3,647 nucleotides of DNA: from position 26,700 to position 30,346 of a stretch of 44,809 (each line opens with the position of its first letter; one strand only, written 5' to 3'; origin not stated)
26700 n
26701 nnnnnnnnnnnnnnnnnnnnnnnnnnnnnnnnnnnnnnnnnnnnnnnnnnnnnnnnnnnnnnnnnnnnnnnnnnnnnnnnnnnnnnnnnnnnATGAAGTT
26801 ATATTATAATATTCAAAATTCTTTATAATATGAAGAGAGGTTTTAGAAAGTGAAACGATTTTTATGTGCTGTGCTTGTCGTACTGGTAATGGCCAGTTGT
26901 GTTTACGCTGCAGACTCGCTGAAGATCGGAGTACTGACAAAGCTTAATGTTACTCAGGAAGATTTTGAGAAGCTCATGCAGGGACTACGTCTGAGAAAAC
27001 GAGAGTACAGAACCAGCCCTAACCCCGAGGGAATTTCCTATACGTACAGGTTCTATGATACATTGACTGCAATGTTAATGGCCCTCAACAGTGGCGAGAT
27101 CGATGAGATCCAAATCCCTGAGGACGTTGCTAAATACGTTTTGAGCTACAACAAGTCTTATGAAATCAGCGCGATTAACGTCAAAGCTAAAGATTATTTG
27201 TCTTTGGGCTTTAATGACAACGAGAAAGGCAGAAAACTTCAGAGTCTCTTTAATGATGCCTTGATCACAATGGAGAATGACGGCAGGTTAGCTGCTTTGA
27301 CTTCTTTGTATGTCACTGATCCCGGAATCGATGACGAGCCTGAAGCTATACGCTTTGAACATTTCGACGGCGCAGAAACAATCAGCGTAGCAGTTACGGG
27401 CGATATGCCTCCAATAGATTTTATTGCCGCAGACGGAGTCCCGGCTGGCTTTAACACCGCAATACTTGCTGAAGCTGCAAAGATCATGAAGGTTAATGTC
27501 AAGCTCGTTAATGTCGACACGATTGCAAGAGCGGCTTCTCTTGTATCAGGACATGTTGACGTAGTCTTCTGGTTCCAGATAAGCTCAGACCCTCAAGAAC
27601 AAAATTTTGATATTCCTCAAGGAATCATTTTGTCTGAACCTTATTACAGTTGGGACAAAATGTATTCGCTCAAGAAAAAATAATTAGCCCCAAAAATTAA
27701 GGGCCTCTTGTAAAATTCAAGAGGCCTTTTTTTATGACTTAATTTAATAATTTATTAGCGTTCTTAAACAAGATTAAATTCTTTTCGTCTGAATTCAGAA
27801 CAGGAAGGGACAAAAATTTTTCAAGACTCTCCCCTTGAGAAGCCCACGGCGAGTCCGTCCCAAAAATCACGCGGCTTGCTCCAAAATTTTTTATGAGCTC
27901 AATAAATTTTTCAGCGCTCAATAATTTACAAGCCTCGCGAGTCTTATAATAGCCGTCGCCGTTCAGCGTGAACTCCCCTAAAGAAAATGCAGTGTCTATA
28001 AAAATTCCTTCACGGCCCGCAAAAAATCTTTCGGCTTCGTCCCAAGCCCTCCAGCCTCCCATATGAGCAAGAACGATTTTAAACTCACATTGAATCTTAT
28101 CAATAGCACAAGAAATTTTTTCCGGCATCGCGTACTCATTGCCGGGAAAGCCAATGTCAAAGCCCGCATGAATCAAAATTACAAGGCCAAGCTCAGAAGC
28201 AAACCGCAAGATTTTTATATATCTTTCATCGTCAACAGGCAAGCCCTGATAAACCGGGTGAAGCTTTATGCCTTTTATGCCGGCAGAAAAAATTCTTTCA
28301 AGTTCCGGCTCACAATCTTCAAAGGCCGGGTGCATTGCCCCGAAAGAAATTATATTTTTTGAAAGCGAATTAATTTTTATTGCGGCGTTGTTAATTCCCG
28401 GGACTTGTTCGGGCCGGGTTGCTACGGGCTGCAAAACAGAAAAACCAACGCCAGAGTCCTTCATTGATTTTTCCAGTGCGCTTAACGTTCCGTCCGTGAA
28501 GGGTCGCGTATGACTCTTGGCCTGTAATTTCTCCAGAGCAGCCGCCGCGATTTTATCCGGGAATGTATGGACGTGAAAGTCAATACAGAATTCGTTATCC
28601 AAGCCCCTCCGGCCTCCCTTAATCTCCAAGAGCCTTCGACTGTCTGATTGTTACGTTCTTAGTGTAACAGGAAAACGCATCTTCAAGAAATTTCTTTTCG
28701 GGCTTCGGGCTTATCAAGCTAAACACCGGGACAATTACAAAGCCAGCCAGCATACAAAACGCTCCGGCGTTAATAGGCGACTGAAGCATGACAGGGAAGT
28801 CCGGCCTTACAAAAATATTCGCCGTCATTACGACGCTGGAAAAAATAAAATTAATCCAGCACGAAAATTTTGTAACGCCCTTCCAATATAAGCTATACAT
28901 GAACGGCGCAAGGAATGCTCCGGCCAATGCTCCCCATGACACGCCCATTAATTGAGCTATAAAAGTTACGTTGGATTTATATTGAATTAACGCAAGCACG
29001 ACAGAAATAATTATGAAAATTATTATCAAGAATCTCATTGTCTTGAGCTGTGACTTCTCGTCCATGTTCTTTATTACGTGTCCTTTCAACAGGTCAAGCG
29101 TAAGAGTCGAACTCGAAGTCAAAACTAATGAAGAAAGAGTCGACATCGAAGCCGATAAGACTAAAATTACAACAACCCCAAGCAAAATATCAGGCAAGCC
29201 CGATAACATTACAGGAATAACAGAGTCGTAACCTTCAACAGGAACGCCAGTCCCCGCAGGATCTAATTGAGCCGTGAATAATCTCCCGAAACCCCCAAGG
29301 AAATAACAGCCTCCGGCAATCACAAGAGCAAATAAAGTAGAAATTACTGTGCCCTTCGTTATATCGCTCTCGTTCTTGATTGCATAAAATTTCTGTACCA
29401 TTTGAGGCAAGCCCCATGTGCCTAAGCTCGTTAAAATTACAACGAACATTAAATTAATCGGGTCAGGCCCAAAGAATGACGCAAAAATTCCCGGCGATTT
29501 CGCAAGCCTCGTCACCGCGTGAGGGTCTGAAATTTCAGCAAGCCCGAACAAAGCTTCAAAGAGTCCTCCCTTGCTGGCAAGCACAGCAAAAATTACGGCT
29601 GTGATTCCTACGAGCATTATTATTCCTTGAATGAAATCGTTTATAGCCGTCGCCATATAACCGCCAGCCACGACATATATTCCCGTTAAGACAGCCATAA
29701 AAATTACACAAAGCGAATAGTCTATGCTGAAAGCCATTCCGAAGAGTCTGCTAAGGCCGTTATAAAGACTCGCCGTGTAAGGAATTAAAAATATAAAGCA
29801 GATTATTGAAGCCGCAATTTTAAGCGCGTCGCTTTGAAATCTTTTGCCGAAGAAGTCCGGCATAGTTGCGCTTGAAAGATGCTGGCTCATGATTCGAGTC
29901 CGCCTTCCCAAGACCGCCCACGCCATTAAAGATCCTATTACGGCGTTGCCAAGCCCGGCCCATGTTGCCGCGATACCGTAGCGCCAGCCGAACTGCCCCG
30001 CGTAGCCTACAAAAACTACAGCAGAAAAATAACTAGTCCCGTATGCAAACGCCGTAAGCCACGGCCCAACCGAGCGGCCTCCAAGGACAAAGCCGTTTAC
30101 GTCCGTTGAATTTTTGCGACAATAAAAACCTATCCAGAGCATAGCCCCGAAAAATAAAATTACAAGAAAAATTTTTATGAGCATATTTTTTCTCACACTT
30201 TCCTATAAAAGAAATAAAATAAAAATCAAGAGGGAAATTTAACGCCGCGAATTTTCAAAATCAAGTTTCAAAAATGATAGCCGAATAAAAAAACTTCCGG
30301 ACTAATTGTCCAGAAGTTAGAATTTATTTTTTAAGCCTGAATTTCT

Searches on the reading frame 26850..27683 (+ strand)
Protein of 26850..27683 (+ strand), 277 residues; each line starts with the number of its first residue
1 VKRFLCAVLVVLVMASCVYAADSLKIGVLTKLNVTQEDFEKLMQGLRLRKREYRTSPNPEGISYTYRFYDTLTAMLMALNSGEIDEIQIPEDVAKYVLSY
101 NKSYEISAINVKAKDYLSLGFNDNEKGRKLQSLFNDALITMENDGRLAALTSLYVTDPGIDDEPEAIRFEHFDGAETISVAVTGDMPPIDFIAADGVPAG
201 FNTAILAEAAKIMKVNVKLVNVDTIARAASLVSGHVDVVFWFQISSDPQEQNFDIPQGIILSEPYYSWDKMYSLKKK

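Call 60: search_protein_families(library=pfam, proteins=[window:26850-27683:+])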
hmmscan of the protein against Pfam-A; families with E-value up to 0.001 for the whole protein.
window:26850-27683:+ (277 aa): 1 family
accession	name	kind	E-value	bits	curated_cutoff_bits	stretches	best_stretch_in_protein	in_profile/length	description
PF00497.25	SBP_bac_3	-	8.6e-13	48.6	26.4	1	178-254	1-77/132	Bacterial extracellular solute-binding proteins, family 3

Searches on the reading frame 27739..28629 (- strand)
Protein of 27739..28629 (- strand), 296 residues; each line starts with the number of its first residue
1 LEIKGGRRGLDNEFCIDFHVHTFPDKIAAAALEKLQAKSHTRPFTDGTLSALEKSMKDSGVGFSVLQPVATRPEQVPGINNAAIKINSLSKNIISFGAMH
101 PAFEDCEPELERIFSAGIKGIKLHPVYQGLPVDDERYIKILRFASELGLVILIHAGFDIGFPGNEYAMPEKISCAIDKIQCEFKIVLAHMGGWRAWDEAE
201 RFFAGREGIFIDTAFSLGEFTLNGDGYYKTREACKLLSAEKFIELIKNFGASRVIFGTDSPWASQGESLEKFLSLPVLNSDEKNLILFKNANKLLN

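Call 60: search_protein_families(library=pfam, proteins=[window:27739-28629:-])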
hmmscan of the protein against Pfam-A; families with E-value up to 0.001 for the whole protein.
window:27739-28629:- (296 aa): 1 family
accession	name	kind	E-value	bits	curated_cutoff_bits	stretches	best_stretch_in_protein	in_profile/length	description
PF04909.20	Amidohydro_2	-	1.3e-23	84.6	26.4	1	16-295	1-287/289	Amidohydrolase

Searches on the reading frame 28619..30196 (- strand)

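Call 60: search_protein_families(library=pfam, proteins=[window:28619-30196:-])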
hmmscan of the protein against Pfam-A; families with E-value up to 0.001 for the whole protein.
window:28619-30196:- (525 aa): 1 family
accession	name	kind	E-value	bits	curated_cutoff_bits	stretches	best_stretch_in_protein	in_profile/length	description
PF00474.23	SSF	-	8.4e-57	193.3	22.8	1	36-442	1-395/406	Sodium:solute symporter family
